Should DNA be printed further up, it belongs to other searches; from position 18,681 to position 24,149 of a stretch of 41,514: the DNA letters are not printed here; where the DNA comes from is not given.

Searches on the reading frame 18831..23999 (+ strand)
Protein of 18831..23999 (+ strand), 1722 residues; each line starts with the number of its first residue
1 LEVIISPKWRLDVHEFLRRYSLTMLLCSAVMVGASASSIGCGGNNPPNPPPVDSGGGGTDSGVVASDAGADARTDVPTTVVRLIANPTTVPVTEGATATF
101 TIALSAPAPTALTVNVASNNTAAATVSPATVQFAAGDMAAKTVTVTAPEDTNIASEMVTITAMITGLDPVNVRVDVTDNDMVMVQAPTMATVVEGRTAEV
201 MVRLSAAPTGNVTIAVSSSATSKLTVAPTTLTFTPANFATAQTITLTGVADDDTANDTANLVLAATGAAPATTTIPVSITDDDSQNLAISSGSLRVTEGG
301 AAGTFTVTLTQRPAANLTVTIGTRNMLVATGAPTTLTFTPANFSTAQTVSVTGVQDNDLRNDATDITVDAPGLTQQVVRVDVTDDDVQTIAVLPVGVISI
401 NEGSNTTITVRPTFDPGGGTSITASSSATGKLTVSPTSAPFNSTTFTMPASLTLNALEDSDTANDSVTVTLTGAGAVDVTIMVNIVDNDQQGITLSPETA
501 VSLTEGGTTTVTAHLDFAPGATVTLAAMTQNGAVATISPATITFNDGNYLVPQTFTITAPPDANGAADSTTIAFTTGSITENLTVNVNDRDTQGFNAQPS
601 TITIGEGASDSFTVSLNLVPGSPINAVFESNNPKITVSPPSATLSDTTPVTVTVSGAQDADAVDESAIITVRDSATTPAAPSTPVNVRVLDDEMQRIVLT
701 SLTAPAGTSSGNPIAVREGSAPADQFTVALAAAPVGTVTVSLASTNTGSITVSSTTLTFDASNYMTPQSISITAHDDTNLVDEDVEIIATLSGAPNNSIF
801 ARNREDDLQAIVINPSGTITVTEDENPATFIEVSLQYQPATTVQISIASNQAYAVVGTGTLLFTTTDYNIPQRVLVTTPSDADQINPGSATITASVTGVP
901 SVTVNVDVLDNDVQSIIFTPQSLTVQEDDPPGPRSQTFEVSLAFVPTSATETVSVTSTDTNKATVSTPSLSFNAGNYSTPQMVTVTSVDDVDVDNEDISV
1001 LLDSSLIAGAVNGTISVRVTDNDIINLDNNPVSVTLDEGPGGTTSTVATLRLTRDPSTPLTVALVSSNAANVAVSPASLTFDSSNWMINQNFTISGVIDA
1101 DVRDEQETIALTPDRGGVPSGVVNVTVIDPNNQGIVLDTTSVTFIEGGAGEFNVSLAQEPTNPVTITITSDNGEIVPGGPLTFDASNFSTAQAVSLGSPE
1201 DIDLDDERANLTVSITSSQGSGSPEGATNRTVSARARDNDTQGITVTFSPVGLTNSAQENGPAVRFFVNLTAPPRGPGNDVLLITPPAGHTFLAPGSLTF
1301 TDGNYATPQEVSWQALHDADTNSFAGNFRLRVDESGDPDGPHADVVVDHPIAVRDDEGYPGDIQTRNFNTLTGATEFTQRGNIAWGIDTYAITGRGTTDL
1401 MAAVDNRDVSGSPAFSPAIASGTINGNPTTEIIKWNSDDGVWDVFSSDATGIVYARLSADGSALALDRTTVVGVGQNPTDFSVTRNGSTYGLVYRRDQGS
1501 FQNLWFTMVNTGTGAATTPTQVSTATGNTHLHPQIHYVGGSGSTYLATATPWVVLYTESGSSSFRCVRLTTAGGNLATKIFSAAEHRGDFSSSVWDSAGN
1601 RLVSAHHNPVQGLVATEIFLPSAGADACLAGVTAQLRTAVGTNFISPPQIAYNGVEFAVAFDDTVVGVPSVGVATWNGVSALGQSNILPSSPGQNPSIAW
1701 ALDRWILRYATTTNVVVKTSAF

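Call 41: search_protein_families(library=pfam, proteins=[window:18831-23999:+], max_evalue=0.001)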
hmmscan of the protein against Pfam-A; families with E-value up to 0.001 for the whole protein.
window:18831-23999:+ (1722 aa): 2 families
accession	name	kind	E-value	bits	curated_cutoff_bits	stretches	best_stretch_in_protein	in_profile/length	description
PF22067.2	Cep192_D3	-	0.00011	22.7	27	0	449-512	3-64/99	Cep192 domain 3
PF17766.7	fn3_6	-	0.00042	20.9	26.4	0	210-263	33-86/99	Fibronectin type-III domain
